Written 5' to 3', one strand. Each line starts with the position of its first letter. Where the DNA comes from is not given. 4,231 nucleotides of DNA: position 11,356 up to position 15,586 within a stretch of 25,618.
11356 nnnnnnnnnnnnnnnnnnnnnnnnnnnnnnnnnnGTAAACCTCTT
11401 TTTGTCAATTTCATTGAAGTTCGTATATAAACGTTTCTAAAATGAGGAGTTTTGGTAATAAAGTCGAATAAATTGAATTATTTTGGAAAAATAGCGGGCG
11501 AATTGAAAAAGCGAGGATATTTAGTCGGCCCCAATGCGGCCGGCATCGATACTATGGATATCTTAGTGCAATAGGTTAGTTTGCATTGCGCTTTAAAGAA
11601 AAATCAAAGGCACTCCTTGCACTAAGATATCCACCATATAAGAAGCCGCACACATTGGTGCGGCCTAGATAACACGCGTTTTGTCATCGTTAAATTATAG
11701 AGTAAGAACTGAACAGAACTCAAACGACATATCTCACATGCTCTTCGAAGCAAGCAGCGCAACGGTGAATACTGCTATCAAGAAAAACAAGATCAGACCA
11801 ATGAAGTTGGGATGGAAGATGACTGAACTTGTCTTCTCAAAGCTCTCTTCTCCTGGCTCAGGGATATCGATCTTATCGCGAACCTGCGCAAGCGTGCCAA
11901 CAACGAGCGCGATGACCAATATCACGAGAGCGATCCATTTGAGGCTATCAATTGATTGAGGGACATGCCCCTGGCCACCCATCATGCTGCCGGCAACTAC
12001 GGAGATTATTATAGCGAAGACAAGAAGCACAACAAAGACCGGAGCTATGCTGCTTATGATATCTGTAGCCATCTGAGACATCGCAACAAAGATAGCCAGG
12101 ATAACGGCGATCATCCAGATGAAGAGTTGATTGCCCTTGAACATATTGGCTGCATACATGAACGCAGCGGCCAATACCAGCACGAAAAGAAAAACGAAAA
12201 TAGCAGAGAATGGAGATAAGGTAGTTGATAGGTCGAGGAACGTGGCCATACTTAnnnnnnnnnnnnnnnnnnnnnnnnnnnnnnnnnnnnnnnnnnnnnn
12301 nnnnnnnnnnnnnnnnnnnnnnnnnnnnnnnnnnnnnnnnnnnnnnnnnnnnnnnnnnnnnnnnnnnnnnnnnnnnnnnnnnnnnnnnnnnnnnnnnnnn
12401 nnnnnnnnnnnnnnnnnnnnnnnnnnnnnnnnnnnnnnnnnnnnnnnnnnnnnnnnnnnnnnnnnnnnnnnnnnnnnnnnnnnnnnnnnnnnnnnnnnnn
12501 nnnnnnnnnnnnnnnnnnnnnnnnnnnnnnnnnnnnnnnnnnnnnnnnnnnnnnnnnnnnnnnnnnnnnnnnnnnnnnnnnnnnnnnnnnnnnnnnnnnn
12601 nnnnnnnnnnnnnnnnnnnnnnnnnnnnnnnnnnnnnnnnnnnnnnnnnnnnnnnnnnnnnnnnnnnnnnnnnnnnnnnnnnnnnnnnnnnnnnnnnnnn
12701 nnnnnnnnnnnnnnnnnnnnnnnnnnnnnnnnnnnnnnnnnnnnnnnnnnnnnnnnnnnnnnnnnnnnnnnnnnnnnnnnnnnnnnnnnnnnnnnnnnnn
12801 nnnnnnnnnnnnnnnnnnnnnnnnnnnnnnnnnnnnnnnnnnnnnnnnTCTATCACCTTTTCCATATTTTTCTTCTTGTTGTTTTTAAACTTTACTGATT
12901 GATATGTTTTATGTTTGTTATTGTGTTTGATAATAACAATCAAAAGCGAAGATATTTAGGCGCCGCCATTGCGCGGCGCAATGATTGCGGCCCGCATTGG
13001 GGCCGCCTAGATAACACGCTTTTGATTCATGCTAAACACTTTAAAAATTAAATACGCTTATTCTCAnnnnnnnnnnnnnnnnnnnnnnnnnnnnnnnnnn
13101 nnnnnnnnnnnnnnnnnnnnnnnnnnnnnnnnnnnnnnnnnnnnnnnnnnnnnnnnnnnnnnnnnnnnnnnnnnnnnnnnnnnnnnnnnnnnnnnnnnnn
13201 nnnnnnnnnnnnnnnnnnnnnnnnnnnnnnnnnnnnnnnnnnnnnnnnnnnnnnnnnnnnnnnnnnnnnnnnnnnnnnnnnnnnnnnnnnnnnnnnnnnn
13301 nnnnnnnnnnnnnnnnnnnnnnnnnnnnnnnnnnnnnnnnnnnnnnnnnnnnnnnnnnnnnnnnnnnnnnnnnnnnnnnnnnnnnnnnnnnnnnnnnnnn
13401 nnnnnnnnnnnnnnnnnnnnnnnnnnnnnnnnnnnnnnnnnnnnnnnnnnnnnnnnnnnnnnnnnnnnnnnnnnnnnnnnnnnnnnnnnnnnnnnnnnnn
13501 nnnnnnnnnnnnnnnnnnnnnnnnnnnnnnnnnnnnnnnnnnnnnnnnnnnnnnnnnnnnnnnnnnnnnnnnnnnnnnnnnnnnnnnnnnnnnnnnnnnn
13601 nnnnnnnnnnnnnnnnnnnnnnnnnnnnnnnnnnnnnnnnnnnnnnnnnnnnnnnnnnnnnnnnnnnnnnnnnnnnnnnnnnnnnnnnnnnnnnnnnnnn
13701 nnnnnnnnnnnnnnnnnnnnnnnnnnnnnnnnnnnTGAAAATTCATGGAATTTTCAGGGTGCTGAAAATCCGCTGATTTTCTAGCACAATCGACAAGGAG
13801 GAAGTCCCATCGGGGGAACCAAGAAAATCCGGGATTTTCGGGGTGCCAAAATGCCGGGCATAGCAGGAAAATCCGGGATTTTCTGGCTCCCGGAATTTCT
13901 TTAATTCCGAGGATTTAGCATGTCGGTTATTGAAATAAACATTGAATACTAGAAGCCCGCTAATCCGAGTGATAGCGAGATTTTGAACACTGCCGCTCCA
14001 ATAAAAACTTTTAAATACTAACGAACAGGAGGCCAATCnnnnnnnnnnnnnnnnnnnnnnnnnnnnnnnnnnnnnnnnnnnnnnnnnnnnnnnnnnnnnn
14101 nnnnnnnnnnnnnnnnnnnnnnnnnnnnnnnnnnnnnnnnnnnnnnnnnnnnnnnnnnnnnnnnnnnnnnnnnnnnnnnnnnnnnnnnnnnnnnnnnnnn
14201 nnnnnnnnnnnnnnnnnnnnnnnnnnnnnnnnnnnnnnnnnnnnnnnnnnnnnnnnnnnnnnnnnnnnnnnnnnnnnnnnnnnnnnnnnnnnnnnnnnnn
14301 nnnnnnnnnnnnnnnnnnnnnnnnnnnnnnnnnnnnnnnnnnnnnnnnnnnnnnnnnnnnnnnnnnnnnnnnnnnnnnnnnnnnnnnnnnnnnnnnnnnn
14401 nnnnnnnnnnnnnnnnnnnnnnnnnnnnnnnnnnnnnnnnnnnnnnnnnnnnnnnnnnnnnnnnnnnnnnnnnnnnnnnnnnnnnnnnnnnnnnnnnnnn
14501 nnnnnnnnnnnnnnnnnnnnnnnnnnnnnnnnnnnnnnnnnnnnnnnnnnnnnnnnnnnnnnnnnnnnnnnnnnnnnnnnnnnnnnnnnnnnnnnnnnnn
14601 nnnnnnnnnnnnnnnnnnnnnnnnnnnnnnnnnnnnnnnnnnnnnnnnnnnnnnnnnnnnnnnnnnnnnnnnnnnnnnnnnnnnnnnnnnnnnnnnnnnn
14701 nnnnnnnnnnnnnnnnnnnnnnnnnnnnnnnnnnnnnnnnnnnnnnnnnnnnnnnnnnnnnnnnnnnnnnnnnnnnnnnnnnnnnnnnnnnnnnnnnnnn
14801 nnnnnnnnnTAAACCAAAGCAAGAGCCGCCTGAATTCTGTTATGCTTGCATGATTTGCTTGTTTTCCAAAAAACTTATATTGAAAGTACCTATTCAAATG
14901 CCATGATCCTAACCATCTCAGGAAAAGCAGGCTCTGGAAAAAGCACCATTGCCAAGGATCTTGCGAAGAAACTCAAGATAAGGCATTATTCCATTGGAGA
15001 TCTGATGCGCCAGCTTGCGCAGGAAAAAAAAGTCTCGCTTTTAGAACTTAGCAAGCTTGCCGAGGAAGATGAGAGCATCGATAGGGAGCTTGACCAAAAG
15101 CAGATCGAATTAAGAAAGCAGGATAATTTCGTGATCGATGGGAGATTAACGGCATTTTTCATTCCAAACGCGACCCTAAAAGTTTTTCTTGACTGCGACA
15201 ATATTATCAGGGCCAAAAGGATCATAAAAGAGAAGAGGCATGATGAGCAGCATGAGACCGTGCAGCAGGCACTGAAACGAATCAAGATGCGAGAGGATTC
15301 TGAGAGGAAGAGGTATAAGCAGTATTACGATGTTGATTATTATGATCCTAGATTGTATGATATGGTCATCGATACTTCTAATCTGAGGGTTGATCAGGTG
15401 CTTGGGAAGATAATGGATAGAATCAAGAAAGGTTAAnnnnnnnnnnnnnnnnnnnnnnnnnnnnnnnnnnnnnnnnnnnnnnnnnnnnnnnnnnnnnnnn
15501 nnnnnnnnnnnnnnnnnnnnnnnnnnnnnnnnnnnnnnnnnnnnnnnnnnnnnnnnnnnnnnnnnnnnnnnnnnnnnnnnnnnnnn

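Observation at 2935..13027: Family of dispersed palindromic elements with conserved flanks and covarying stems in the pilus region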

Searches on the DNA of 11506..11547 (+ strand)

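Call 55: build_rna_model(alignment_id=A2, structure=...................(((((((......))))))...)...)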
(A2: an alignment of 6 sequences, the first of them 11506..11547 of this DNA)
Model R1 built from alignment A2 (6 sequences, 45 columns); structure: as given.
model positions 42; base pairs 7; branch points 0; effective number of sequences 6; information 0.92 bits per position. Calibrated on 0.2 Mb of random sequence (short: E-values are rough).
structure used (alignment columns):
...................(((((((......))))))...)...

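Call 56: search_with_rna_model(model_id=R1, sources=[window, L078, L079, L080, L081, L082, L083, L084], max_evalue=10, show_alignments=0)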
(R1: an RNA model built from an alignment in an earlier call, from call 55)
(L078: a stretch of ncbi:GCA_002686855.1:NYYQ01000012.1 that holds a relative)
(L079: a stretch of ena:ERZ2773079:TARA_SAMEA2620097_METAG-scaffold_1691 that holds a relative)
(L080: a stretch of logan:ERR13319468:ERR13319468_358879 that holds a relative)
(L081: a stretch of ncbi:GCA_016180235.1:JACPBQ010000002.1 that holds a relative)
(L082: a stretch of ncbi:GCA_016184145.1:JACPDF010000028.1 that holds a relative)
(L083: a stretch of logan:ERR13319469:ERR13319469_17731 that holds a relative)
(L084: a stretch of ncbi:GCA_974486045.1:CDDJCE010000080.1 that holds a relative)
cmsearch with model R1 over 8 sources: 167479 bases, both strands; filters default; matches with E-value up to 10: 18.
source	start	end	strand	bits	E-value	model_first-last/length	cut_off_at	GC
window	12941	12982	+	55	1.6e-12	1-42/42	no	0.55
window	9312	9353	+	52.6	7.2e-12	1-42/42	no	0.57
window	12984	13024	-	50.4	2.8e-11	1-42/42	no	0.59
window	11642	11683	-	49.9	3.8e-11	1-42/42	no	0.55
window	11506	11547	+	48.5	9e-11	1-42/42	no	0.55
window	2935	2977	+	36.6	1.7e-07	1-42/42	no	0.53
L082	6458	6499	+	23.5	0.00063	1-42/42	no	0.62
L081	12474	12515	-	22.1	0.0015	1-42/42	no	0.55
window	3055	3090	-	16.8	0.04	1-42/42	no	0.39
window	5390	5461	+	12.6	0.59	1-42/42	no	0.6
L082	6564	6586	-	11.5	1.1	20-42/42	no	0.61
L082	15766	15798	+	11.5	1.1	1-42/42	no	0.39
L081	12391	12414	+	10.8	1.8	20-42/42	no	0.67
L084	13303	13337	+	10.4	2.4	1-42/42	no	0.43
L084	6132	6169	+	10.2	2.6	1-42/42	no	0.26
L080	19349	19377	-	8.9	5.7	1-42/42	no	0.34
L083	19346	19374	-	8.9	5.7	1-42/42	no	0.34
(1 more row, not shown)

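Call 57: search_with_rna_model(model_id=R1, sources=[L001, L002, L003, L004, L005, L006, L007, L008, L009, L010, L011, L012, L013, L014, L015, L016, L017, L019, L020, L024, L027, L028, L029, L030, L032, L033, L036, L037, L039, L041, L044, L046, L049, L050, L058, L063, L066, L067, L068], max_evalue=10)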
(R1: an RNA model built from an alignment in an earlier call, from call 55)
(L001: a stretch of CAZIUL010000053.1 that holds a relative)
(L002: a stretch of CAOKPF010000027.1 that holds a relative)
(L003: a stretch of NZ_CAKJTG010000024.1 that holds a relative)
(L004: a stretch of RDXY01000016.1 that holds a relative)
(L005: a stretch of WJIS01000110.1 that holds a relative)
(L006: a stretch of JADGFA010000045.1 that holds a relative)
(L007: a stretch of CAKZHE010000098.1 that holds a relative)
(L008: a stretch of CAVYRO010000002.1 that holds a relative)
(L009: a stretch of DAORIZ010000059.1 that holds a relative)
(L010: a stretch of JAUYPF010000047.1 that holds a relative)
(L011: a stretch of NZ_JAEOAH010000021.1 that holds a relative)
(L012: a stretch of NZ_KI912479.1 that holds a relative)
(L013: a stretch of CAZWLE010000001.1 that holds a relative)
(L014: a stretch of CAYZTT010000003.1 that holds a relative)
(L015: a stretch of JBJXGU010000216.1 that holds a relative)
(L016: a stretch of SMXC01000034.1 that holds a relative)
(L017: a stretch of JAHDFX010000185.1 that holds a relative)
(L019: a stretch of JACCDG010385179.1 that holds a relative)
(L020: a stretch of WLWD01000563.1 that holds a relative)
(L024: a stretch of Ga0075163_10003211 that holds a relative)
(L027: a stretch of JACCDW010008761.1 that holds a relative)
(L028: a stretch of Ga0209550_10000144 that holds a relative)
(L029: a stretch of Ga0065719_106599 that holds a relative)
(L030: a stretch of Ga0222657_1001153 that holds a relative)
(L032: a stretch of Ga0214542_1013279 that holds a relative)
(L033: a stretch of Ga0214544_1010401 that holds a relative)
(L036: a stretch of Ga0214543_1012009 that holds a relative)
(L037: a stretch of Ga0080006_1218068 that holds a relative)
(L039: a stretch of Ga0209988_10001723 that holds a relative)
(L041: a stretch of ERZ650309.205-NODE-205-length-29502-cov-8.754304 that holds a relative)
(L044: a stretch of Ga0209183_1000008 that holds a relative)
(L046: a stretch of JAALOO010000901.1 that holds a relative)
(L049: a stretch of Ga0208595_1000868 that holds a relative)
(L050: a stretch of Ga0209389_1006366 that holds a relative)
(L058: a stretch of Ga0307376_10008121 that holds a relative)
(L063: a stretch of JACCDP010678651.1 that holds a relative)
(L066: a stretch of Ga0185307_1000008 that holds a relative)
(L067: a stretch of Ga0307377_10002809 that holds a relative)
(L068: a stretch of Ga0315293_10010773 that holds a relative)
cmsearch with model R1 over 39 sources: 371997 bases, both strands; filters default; matches with E-value up to 10: 14.
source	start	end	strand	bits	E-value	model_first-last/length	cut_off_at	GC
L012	3590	3627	-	20.7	0.0081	1-42/42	no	0.42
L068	6457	6494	+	13.5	0.73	1-42/42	no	0.26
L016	4773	4822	-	12.7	1.2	1-42/42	no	0.5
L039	9284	9333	+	12.7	1.2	1-42/42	no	0.5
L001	1770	1805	-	11.8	2.1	1-42/42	no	0.56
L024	9059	9101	-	11.7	2.3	1-42/42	no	0.42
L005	7395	7443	+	11.6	2.4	1-42/42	no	0.2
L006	2121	2152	+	11.4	2.8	1-42/42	no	0.28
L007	7047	7074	-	11.2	3.2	1-42/42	no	0.39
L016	5240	5273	+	11.2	3.2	1-42/42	no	0.41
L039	8833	8866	-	11.2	3.2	1-42/42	no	0.41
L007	1128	1144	+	10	6.7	1-42/42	no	0.29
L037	376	404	+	9.9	6.9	1-42/42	no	0.41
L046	10626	10659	+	9.4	9.3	1-42/42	no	0.32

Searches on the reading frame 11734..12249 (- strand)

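Call 6: search_protein_families(library=pfam, proteins=[window:11734-12249:-], max_evalue=0.01)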
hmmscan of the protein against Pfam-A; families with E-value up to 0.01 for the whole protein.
window:11734-12249:- (171 aa): 1 family
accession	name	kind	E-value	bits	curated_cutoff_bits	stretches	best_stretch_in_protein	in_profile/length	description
PF04893.22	Yip1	-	0.0013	19.1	28.6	1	15-165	20-143/173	Yip1 domain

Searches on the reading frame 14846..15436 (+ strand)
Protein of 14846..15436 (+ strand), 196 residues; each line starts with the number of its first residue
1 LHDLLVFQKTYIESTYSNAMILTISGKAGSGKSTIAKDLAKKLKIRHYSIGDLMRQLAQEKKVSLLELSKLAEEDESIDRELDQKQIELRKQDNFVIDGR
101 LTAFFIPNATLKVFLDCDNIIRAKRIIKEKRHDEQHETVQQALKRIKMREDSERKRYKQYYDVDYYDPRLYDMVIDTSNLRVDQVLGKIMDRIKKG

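Call 12: search_protein_families(library=pfam, proteins=[window:14846-15436:+], max_evalue=0.01)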
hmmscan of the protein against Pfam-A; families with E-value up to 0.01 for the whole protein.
window:14846-15436:+ (196 aa): 22 families
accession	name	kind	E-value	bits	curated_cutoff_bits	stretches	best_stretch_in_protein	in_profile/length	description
PF13189.12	Cytidylate_kin2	-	2e-26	93.7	28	1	21-178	1-175/176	Cytidylate kinase-like family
PF02224.24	Cytidylate_kin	-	1e-21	78.1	26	2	76-194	96-210/211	Cytidylate kinase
PF13207.12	AAA_17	-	5.1e-17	62.9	27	1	26-128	2-121/136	AAA domain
PF13238.12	AAA_18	-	5.9e-15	56.3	29.4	1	23-136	2-118/128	AAA domain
PF00406.28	ADK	-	1.7e-06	28.7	26.8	1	25-99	2-81/151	Adenylate kinase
PF00005.33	ABC_tran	-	0.00015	22.8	25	1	18-155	10-101/137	ABC transporter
PF10609.15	ParA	-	0.00026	20.9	27.1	1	19-51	4-36/246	NUBPL iron-transfer P-loop NTPase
PF06414.18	Zeta_toxin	-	0.00033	20.6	22.3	0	20-46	17-42/199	Zeta toxin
PF13671.12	AAA_33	-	0.00047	20.9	27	1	24-98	4-76/143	AAA domain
PF20720.3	nSTAND3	-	0.00068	19.8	27.2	1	20-53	18-51/155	Novel STAND NTPase 3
PF00004.35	AAA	-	0.00088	20.2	21.2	1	24-74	3-55/131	ATPase family associated with various cellular activities (AAA)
PF00931.28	NB-ARC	-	0.0009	19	23.5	1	18-49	17-50/248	NB-ARC domain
PF13401.12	AAA_22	-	0.0011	19.7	27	1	18-60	4-33/130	AAA domain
PF13191.12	AAA_16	-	0.0014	19.6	32.6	1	20-70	25-83/167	AAA ATPase domain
PF01202.28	SKI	-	0.0029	18.2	22.1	0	29-193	2-158/159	Shikimate kinase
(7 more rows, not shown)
